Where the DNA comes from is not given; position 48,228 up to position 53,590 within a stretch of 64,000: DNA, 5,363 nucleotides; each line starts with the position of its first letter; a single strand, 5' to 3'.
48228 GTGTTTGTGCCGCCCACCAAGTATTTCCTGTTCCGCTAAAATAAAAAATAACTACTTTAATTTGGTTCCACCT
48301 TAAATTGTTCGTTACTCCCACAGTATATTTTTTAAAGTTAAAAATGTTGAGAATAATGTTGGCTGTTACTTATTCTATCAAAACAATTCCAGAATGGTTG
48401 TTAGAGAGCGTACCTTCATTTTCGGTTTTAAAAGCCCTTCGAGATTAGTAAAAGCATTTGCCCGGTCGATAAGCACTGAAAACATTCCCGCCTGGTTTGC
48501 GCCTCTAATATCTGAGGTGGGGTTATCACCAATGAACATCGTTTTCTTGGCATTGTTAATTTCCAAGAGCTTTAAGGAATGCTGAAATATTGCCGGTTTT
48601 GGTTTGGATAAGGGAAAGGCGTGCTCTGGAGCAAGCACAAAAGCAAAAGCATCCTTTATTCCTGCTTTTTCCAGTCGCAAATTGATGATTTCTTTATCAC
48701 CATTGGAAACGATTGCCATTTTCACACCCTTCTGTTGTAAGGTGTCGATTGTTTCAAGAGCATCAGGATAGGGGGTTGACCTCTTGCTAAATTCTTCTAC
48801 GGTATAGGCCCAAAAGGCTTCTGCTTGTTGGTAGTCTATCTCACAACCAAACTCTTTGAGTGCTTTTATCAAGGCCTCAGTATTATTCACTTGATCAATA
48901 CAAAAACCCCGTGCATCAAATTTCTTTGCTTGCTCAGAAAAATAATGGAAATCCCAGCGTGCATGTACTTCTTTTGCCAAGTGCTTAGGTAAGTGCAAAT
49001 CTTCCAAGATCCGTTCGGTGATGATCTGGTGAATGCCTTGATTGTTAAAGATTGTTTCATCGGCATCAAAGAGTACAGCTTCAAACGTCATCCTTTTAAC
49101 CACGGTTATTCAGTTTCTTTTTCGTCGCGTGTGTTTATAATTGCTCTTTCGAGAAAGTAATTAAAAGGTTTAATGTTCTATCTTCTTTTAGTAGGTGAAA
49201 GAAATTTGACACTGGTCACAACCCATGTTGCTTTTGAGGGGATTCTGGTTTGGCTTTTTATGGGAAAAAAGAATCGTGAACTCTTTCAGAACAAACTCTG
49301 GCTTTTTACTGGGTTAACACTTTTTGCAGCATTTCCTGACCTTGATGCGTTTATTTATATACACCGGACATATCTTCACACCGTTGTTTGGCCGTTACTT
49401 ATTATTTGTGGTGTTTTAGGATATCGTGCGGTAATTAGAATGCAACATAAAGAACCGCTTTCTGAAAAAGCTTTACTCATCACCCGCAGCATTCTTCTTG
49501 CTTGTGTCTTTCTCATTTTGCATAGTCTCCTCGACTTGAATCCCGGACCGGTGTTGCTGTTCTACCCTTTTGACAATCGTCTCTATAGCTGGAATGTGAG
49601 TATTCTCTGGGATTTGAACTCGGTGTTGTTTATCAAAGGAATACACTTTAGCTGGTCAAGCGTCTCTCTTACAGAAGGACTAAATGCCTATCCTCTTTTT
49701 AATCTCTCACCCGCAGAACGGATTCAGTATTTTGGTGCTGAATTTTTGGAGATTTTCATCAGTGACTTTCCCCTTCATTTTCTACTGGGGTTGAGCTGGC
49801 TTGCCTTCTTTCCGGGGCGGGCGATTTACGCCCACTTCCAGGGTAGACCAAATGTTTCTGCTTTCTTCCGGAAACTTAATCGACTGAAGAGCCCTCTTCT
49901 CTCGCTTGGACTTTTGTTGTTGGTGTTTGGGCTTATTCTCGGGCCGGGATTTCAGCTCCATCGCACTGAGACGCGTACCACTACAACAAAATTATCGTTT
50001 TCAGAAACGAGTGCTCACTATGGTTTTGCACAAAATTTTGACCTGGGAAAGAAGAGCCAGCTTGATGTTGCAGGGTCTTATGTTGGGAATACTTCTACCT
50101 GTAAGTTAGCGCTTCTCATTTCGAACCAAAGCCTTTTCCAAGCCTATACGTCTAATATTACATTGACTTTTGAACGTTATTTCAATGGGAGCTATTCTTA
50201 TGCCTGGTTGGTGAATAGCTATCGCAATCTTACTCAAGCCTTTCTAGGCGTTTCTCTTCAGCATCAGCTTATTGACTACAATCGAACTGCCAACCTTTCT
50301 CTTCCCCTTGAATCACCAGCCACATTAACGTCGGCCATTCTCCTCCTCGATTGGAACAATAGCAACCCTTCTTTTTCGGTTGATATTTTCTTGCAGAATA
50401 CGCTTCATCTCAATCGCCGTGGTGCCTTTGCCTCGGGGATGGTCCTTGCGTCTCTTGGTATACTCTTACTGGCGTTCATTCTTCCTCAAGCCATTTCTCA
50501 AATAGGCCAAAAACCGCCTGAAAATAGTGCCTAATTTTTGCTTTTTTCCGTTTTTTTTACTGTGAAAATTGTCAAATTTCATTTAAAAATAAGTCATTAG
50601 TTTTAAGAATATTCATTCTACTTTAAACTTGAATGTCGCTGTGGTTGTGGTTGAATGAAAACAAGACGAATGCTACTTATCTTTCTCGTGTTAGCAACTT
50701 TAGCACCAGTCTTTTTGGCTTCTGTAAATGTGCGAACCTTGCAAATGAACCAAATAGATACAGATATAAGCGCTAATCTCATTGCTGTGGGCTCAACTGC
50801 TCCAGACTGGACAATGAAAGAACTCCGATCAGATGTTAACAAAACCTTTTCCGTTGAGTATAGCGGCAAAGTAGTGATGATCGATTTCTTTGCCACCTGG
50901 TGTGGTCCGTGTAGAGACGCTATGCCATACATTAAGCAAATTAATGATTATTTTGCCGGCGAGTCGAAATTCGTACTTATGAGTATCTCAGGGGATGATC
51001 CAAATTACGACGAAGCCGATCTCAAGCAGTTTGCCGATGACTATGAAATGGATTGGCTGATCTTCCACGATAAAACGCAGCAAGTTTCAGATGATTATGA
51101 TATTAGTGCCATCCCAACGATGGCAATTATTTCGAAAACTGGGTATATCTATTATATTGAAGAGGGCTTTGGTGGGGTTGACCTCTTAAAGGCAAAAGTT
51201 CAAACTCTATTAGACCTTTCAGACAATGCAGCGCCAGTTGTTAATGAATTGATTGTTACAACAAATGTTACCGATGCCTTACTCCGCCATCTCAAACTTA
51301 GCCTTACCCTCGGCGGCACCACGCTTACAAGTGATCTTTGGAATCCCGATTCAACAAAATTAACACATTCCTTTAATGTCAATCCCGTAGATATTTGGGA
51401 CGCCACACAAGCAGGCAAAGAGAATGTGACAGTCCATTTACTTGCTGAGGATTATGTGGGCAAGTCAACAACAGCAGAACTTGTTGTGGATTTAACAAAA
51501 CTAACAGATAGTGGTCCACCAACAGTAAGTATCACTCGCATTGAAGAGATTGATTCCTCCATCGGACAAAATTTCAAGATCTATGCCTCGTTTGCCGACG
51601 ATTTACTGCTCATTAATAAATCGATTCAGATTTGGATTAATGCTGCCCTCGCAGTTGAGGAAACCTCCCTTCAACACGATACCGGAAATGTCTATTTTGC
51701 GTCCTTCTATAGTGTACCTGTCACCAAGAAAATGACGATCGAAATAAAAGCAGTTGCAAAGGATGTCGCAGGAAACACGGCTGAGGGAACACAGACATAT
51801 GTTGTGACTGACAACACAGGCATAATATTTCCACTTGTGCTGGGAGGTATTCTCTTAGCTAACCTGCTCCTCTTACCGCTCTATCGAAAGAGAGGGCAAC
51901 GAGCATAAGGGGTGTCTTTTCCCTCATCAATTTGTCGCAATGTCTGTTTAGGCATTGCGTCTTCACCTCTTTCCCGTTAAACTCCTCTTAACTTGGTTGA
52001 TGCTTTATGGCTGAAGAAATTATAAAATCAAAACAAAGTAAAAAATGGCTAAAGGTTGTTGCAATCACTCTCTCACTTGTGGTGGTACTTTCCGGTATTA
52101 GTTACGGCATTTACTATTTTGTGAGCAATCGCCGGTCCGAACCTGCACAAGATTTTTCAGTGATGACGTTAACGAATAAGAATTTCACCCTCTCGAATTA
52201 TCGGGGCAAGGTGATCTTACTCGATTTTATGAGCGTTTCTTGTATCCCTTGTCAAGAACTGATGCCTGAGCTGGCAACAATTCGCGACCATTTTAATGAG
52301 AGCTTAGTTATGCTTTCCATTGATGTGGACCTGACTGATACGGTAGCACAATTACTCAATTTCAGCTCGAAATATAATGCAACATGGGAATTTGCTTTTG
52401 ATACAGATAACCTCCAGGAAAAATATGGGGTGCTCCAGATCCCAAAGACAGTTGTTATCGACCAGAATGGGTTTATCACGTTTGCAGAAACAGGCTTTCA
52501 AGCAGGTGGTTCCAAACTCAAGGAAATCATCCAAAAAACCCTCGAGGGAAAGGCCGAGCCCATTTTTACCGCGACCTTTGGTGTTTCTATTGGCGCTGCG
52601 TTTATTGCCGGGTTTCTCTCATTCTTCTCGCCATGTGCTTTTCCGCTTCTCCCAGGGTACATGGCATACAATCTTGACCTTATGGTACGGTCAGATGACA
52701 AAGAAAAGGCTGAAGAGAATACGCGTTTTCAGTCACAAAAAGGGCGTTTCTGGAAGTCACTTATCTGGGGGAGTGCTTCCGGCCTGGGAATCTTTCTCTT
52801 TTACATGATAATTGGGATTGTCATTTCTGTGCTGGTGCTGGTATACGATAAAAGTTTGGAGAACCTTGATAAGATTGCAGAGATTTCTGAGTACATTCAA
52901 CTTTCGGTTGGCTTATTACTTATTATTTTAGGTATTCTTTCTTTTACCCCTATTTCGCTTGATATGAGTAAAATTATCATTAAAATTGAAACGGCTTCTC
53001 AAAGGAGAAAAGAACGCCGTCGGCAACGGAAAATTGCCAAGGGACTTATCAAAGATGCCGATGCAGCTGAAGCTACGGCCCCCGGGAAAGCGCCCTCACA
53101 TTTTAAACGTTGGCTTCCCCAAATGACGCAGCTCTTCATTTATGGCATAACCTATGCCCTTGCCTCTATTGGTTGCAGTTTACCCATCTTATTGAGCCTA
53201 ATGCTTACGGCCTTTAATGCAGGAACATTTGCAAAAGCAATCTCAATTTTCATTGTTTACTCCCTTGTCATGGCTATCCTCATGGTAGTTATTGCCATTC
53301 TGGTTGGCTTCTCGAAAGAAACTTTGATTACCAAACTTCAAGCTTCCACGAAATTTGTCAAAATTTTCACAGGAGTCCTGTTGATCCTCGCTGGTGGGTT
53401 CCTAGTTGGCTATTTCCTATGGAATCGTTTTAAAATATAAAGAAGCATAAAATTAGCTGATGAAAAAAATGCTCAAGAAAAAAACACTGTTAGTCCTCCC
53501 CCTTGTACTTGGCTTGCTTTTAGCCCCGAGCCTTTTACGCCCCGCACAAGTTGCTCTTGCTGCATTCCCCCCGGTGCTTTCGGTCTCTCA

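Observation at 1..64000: CTCGAG behaves like a highly iterated palindrome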

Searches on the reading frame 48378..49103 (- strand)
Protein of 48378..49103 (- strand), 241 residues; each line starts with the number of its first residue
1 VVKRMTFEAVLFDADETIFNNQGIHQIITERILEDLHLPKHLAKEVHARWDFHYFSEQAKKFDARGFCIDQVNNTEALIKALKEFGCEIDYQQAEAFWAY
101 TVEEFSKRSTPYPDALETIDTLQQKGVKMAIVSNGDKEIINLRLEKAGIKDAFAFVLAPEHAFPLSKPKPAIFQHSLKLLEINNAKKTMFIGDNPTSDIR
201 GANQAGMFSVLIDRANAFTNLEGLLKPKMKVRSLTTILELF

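Call 22: search_protein_families(library=pfam, proteins=[window:48378-49103:-], max_evalue=0.00001)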
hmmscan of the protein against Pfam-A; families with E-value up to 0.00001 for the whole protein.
window:48378-49103:- (241 aa): 3 families
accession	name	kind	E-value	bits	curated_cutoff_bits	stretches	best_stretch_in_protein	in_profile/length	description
PF00702.32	Hydrolase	-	6.5e-27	95.6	26.4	1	8-206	2-191/191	haloacid dehalogenase-like hydrolase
PF13419.12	HAD_2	-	2.6e-24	86.7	23.8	1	10-211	1-177/178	Haloacid dehalogenase-like hydrolase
PF13242.12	Hydrolase_like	-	2.7e-09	37.2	22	1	166-213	3-49/75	HAD-hyrolase-like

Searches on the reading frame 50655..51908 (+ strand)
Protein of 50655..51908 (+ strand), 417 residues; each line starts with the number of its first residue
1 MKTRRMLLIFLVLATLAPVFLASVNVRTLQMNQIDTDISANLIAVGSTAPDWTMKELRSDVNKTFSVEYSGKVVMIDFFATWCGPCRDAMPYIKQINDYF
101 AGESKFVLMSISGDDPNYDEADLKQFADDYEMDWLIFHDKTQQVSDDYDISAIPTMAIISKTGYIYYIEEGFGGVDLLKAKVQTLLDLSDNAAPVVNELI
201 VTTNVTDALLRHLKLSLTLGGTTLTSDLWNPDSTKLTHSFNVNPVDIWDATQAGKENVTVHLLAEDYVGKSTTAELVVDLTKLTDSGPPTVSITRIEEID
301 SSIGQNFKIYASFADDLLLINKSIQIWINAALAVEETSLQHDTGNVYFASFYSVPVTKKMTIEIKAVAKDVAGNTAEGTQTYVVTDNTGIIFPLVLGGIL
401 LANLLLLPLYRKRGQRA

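Call 22: search_protein_families(library=pfam, proteins=[window:50655-51908:+], max_evalue=0.00001)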
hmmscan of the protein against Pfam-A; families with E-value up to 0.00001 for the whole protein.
window:50655-51908:+ (417 aa): 4 families
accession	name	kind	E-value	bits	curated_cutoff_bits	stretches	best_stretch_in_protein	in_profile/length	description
PF08534.16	Redoxin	-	1.2e-19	71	26.6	1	45-171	2-134/148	Redoxin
PF00578.27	AhpC-TSA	-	3e-18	66.4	26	1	45-167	1-123/124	AhpC/TSA family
PF13905.12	Thioredoxin_8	-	4.5e-12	46.6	27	1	71-165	1-94/94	Thioredoxin-like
PF00085.26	Thioredoxin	-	1.1e-10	41.8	23.5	1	67-110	14-57/103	Thioredoxin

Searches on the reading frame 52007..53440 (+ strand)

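Call 22: search_protein_families(library=pfam, proteins=[window:52007-53440:+], max_evalue=0.00001)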
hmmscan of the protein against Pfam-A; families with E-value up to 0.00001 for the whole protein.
window:52007-53440:+ (477 aa): 4 families
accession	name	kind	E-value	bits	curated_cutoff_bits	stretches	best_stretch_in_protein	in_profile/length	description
PF00578.27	AhpC-TSA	-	1.7e-14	54.3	26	1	45-159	3-123/124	AhpC/TSA family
PF13905.12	Thioredoxin_8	-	9.7e-11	42.3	27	1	67-157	1-94/94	Thioredoxin-like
PF08534.16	Redoxin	-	9.3e-10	38.9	26.6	1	45-165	4-136/148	Redoxin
PF00085.26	Thioredoxin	-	5.1e-07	30.1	23.5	1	52-116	2-67/103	Thioredoxin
